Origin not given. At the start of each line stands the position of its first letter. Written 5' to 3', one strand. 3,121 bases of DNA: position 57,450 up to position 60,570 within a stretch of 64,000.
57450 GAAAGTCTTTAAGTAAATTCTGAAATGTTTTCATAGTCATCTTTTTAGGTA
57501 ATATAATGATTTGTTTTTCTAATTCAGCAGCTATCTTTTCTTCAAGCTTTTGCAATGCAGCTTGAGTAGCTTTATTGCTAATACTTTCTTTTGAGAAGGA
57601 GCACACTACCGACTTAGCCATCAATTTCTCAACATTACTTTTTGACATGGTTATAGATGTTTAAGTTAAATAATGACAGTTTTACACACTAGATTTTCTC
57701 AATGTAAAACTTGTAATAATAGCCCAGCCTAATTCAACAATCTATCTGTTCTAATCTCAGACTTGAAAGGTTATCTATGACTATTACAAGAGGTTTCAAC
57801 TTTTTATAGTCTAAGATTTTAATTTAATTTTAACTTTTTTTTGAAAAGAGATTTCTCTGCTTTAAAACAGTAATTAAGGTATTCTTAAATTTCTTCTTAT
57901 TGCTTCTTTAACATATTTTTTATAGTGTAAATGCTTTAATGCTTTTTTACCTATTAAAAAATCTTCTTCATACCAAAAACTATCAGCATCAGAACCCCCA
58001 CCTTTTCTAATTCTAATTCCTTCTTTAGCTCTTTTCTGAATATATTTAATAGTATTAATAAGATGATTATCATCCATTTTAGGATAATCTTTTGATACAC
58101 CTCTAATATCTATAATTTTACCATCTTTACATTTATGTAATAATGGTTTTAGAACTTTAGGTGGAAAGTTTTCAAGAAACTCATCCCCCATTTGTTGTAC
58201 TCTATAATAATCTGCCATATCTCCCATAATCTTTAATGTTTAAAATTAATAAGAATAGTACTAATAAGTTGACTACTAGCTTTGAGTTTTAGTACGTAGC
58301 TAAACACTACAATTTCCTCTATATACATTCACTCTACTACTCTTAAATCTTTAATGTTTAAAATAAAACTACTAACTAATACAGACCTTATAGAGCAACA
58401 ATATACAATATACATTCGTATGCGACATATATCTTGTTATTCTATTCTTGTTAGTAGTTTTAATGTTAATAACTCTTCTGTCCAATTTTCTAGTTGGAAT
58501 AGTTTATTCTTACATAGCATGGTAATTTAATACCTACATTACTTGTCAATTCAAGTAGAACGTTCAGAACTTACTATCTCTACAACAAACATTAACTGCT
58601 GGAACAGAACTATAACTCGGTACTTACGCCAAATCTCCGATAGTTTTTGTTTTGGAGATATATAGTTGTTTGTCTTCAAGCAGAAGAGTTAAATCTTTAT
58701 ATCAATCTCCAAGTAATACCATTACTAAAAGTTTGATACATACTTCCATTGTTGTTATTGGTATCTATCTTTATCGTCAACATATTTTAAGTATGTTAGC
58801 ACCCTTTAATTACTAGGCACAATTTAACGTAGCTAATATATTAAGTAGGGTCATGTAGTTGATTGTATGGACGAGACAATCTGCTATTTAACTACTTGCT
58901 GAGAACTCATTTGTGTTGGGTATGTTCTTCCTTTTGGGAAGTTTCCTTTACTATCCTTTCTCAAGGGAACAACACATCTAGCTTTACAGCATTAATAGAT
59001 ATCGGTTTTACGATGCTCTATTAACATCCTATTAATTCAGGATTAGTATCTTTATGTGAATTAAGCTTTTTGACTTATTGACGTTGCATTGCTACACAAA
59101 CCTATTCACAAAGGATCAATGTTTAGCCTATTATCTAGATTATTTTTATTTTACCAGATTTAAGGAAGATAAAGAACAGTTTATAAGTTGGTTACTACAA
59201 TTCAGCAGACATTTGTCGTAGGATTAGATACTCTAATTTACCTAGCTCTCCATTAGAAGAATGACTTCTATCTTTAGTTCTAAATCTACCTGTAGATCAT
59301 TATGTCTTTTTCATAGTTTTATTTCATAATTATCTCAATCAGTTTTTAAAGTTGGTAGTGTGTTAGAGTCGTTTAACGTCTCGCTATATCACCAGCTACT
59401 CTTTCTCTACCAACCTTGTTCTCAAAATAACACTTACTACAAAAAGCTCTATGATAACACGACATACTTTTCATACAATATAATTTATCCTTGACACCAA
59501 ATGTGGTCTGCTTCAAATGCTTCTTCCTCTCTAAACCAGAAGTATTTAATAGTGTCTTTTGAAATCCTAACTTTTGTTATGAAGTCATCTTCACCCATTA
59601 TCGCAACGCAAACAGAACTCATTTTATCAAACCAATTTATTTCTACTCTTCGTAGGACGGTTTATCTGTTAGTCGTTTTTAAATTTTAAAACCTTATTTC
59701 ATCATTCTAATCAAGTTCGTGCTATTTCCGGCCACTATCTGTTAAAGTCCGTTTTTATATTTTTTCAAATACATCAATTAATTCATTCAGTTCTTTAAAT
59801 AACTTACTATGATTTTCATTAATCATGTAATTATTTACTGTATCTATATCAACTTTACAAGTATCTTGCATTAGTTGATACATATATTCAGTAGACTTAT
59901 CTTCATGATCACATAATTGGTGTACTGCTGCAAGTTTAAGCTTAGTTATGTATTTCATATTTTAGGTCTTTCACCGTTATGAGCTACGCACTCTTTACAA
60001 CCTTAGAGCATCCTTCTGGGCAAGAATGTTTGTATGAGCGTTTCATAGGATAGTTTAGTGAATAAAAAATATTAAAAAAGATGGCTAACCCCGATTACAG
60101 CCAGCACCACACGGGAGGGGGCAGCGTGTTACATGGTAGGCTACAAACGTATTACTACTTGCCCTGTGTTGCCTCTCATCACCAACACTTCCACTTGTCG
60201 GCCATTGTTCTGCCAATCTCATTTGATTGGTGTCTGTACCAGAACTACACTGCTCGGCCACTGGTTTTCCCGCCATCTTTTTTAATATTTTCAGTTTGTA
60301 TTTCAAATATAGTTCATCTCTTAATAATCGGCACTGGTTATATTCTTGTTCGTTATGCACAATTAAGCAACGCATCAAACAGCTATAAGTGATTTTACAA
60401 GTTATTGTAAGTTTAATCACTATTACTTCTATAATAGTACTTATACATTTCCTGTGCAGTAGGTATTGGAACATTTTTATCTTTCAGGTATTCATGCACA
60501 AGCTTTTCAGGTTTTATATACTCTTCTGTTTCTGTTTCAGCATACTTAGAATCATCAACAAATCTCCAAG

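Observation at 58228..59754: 1.5-kb region with no ORF over 60 aa in any frame: candidate large structured ncRNA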

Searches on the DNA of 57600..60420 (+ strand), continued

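Call 82: search_with_rna_model(model_id=R1, sources=[L022, L023, L024, L025, L026, L027, L028, L029, L030, L031, L032, L033, L034, L035, L036, L037, L038, L039, L040, L041, L042, L043, L044, L045, L046, L047, L048, L049, L050, L051, L052, L053, L054, L055, L056, L057, L058, L059, L060, L061, L062, L063, L064, L065, L066, L067, L068, L069, L070, L071, L072, L073, L074, L075, L076, L077, L078, L079, L080, L081, L082, L083, L084, L085, L086, L087, L088, L089, L090, L091, L092, L093, L094, L095, L096, L097, L098, L099, L100, L101, L102, L103, L104, L105, L106, L107, L108, L109, L110, L111, L112, L113, L114, L115, L116, L117, L118, L119, L120], max_evalue=0.001)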
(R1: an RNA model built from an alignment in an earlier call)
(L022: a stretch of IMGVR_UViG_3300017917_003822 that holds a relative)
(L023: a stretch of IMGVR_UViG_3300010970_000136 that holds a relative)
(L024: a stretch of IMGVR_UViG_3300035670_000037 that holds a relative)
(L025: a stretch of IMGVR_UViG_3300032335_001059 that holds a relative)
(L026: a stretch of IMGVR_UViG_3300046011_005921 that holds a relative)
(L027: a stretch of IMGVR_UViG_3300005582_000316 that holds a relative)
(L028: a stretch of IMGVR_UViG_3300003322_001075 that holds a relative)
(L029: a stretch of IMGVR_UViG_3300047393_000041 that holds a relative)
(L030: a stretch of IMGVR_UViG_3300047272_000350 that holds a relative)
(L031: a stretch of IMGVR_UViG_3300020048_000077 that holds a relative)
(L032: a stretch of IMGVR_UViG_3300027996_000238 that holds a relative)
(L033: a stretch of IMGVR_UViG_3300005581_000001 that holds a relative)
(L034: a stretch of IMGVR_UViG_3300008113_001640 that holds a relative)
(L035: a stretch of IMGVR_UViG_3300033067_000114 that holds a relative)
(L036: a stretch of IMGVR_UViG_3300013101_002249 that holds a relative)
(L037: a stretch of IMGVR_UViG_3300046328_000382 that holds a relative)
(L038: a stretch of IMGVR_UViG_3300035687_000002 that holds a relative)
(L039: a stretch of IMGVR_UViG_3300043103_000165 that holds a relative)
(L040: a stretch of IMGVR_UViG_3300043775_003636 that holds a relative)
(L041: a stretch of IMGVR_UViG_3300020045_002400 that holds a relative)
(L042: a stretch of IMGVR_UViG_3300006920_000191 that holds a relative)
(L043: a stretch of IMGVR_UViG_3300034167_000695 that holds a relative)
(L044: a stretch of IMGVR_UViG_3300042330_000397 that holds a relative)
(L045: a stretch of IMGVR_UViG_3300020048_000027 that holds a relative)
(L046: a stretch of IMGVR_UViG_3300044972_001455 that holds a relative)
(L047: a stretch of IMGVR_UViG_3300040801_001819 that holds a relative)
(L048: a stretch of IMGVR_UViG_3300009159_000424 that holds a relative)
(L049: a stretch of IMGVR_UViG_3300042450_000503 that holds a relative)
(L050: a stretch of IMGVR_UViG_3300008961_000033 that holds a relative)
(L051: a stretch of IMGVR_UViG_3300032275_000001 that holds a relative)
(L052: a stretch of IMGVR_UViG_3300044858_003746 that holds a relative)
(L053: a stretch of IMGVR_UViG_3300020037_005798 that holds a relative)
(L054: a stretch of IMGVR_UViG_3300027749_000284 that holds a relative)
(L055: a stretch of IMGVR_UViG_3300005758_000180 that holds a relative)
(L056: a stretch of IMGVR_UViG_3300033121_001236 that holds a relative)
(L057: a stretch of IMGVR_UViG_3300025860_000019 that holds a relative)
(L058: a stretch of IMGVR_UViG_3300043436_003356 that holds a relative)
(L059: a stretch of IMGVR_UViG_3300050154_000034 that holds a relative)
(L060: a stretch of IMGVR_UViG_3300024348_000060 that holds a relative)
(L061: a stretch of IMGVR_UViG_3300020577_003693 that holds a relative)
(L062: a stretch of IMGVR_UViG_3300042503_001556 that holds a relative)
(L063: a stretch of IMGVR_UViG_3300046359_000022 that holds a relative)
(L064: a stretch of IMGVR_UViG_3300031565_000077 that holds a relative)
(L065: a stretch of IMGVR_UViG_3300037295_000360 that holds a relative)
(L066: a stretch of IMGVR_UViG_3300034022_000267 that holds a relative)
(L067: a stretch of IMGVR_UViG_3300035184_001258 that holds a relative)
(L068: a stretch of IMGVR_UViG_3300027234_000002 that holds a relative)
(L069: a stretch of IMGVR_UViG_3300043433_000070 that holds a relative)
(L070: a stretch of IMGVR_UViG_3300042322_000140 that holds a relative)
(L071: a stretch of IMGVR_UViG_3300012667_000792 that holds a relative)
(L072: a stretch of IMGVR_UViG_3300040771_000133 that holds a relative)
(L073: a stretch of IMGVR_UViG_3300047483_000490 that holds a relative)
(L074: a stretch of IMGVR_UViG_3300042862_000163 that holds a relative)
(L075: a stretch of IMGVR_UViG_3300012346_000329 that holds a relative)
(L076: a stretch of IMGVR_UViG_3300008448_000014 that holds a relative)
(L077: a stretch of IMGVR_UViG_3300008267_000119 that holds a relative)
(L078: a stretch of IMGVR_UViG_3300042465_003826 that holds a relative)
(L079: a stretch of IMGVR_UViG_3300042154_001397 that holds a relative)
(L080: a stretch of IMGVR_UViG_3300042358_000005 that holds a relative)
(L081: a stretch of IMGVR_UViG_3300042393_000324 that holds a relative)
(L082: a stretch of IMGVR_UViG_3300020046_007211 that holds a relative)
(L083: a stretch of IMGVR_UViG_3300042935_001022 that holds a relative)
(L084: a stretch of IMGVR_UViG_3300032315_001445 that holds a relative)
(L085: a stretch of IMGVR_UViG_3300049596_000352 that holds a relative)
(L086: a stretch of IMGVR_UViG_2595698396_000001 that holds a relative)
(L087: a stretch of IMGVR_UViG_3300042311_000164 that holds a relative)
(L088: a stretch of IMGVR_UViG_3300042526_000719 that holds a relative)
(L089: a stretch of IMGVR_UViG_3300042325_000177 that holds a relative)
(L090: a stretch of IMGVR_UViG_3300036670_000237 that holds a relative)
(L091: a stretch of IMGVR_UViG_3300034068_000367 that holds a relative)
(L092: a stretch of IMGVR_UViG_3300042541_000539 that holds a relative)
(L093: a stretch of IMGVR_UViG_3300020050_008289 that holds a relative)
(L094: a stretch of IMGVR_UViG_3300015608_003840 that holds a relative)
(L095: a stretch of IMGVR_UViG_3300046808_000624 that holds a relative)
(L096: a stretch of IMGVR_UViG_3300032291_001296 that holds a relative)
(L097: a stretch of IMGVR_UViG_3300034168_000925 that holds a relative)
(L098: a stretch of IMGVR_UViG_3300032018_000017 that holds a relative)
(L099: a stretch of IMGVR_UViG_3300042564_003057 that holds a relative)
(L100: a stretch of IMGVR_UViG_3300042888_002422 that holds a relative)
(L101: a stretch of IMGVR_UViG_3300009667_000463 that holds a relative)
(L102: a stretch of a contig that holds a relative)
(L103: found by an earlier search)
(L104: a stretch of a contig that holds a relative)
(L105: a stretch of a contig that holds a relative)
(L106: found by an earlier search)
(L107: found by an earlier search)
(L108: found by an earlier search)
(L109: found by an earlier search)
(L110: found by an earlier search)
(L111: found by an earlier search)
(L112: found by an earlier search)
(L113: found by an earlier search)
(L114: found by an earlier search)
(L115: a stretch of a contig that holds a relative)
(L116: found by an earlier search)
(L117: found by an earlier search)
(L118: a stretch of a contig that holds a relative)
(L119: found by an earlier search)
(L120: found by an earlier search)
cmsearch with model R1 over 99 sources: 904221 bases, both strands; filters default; matches with E-value up to 0.001: 16.
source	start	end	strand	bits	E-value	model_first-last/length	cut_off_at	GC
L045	749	944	-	121.6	5.3e-20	1-170/170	no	0.33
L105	7242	7441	-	114.1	1.4e-18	1-170/170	no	0.31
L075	5044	5265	+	114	1.5e-18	1-170/170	no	0.31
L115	6917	7081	+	108.3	1.8e-17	1-170/170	no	0.28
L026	5014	5258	-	93.9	9.9e-15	1-170/170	no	0.32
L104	10785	11029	+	93.9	9.9e-15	1-170/170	no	0.32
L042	12899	13140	+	81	2.8e-12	1-170/170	no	0.32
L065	1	171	+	77.3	1.4e-11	25-170/170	5'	0.27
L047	7608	7819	+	73.9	6.1e-11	1-170/170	no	0.33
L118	1478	1697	+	69.5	4.2e-10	1-170/170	no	0.25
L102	1608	1799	+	64.9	3.1e-09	1-170/170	no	0.39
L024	6103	6310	+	55.9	1.7e-07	1-170/170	no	0.35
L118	1706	1951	+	55.3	2.1e-07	1-170/170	no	0.33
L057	7126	7266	+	54.5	3e-07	1-170/170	no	0.3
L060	848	1022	+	45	1.9e-05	1-170/170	no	0.34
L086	147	345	+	44.7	2.2e-05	1-170/170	no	0.3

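Call 86: build_rna_model(alignment_id=A6, structure=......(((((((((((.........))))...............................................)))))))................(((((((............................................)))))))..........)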
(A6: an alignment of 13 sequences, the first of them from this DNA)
Model R2 built from alignment A6 (13 sequences, 168 columns); structure: as given.
model positions 137; base pairs 18; branch points 1; effective number of sequences 2.43; information 0.59 bits per position. Calibrated on 0.2 Mb of random sequence (short: E-values are rough).
structure used (alignment columns):
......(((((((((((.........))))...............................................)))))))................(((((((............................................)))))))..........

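Call 87: search_with_rna_model(model_id=R2, sources=[window, L001, L003, L005, L006, L007, L008, L009, L010, L019, L020, L021, L121], max_evalue=1, show_alignments=1)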
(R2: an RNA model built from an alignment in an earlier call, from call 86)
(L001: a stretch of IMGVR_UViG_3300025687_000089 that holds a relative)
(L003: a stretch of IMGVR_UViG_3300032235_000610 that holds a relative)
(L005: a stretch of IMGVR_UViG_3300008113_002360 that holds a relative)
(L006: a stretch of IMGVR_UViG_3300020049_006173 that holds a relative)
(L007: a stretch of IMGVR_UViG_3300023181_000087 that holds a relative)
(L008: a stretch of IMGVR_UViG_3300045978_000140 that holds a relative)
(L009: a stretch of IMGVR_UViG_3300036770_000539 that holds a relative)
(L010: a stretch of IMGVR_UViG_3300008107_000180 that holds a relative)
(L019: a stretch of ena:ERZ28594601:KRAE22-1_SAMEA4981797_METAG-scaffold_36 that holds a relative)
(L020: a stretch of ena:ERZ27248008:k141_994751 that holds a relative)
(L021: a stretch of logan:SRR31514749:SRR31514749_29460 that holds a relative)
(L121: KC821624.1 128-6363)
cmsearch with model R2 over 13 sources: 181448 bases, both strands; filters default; matches with E-value up to 1: 6.
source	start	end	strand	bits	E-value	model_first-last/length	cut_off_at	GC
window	58845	58981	-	115.4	5.2e-26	1-137/137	no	0.39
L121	2999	3157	+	105.2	1.7e-23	1-137/137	no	0.39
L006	5676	5832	+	101.5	1.4e-22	1-137/137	no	0.37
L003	7726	7872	+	15.8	0.16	1-137/137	no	0.33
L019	6726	6872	+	15.8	0.16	1-137/137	no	0.33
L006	2313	2380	+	15.2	0.22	1-137/137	no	0.24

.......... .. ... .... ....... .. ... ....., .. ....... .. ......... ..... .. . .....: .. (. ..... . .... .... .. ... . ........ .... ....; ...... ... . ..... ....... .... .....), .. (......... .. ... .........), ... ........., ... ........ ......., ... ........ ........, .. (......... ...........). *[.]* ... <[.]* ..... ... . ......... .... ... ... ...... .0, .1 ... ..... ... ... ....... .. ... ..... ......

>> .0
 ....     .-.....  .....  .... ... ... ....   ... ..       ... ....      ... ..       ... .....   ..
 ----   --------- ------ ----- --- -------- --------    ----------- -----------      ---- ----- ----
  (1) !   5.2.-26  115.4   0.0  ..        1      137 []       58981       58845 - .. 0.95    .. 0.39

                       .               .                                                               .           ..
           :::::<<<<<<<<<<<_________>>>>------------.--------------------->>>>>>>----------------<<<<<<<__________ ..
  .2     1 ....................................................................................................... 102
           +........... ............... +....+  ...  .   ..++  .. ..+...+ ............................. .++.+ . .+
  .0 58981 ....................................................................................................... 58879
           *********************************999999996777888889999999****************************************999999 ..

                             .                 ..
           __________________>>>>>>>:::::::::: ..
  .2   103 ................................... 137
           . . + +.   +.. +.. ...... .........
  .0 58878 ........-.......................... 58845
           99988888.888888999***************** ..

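Call 89: search_with_rna_model(model_id=R2, sources=[L125, L126, L127, L128, L129, L130, L131, L132, L133, L134, L135, L136, L137, L138, L139, L140, L141, L142, L143, L144, L145, L146, L147, L148, L149, L150, L151, L152, L153, L154, L155, L156, L157, L158, L159, L160, L161, L162, L163, L164, L165, L166, L167, L168, L169, L170, L171, L172, L173, L174, L175, L176, L177, L178, L179, L180, L181, L182, L183, L184, L185, L186, L187, L188, L189, L190, L191, L192, L193, L194, L195, L196, L197, L198, L199, L200, L201, L202, L203, L204, L205, L206, L207, L208, L209, L210, L211, L212, L213, L214, L215, L216, L217, L218, L219, L220, L221, L222, L223, L224], max_evalue=0.001, make_alignment=true)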
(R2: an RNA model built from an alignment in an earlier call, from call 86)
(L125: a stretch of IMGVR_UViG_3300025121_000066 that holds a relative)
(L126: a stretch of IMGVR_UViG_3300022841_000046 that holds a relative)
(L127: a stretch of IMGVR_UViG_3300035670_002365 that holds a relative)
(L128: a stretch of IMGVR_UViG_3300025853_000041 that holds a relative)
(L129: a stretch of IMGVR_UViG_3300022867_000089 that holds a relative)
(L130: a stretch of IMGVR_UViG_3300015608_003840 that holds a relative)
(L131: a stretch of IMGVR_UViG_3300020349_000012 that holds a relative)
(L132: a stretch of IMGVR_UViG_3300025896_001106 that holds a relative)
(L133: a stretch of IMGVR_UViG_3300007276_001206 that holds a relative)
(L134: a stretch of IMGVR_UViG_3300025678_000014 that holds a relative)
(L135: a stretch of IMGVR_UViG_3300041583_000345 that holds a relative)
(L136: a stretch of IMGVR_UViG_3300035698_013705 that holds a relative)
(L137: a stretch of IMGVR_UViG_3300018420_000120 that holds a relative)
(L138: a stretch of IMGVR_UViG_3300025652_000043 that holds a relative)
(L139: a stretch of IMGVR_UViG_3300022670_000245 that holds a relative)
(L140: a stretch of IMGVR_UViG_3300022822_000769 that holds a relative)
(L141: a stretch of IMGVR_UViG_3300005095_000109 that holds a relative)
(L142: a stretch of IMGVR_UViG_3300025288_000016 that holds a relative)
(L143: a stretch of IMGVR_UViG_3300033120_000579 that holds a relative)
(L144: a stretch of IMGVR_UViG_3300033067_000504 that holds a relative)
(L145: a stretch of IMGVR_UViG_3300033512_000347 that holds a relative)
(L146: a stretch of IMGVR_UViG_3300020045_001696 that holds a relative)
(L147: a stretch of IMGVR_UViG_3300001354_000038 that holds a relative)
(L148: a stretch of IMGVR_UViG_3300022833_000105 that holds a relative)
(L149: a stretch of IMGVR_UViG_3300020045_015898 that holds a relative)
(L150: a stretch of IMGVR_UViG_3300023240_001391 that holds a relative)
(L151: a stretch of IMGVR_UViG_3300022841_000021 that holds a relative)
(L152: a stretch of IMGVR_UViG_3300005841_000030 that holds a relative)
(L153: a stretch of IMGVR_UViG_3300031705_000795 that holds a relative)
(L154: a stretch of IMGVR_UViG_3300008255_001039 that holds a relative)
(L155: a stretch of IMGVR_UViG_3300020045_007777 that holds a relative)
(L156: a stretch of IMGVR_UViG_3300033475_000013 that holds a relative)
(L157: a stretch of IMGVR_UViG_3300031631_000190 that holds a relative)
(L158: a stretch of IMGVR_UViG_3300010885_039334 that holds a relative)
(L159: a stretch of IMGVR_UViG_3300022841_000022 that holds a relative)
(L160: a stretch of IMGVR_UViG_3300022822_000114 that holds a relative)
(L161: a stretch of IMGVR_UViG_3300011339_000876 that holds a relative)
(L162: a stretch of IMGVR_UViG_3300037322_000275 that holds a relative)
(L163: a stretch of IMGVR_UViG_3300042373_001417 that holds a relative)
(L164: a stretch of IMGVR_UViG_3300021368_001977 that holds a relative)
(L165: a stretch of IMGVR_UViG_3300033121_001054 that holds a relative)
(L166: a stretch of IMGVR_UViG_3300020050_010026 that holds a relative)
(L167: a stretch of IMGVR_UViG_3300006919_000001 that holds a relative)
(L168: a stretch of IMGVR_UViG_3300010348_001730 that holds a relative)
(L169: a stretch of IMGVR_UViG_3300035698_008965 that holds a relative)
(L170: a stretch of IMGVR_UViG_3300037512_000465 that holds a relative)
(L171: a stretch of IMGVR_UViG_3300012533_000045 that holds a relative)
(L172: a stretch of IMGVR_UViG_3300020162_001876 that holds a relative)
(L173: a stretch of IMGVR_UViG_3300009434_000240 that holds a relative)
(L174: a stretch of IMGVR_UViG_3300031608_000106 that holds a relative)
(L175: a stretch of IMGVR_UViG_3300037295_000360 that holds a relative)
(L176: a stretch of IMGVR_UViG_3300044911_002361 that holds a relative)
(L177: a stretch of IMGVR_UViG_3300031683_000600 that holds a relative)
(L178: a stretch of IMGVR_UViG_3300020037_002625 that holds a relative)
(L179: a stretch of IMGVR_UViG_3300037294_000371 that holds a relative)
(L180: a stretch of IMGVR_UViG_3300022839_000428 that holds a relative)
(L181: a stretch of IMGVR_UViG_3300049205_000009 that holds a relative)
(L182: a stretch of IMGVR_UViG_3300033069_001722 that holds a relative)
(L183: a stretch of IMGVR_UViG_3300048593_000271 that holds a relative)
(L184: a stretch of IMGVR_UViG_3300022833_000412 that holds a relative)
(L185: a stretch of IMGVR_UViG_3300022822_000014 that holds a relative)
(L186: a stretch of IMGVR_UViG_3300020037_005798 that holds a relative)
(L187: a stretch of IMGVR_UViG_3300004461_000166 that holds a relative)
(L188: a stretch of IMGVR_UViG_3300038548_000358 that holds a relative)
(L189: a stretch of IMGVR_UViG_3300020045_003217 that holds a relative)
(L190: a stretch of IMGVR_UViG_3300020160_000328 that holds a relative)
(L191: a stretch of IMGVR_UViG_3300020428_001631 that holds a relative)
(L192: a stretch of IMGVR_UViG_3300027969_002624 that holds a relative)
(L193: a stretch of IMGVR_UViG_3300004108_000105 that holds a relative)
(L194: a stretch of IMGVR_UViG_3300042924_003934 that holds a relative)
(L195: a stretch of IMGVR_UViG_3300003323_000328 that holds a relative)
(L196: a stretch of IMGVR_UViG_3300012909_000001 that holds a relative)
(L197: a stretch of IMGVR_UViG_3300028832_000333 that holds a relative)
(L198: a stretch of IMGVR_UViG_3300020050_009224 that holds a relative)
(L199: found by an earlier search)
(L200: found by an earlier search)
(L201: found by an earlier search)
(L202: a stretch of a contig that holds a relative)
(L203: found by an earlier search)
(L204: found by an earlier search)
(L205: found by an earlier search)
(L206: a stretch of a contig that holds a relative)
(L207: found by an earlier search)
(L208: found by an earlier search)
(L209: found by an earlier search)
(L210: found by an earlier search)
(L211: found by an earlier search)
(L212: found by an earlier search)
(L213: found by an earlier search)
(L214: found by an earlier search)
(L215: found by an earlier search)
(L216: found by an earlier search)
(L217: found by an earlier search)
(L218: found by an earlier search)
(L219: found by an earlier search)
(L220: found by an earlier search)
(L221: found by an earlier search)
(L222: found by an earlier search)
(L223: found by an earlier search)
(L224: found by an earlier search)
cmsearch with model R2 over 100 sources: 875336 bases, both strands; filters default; matches with E-value up to 0.001: 13.
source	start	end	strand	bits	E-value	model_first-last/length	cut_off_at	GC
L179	5931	6047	-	98.1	4.4e-21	1-137/137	no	0.4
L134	10168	10331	-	91.4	2e-19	1-137/137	no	0.38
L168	3587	3750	-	91.4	2e-19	1-137/137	no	0.38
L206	8313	8523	+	87.2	2.2e-18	1-137/137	no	0.3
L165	1357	1619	-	73.7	4.4e-15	1-137/137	no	0.4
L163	12717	12889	+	73.7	4.5e-15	1-137/137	no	0.36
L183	1243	1415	-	73.7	4.5e-15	1-137/137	no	0.36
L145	106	264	-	69.6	4.6e-14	1-137/137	no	0.38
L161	4829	4934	-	57.1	5.2e-11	1-137/137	no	0.31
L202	9480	9585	+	57.1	5.2e-11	1-137/137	no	0.31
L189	11033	11158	+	44.4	7e-08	1-137/137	no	0.37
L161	4566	4696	-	39.5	1.1e-06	1-137/137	no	0.39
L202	9718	9848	+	39.5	1.1e-06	1-137/137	no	0.39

Alignment A7: 13 matches aligned to the model, 327 columns, each read 5' to 3' on its own strand. Consensus structure (alignment columns), stored with it:
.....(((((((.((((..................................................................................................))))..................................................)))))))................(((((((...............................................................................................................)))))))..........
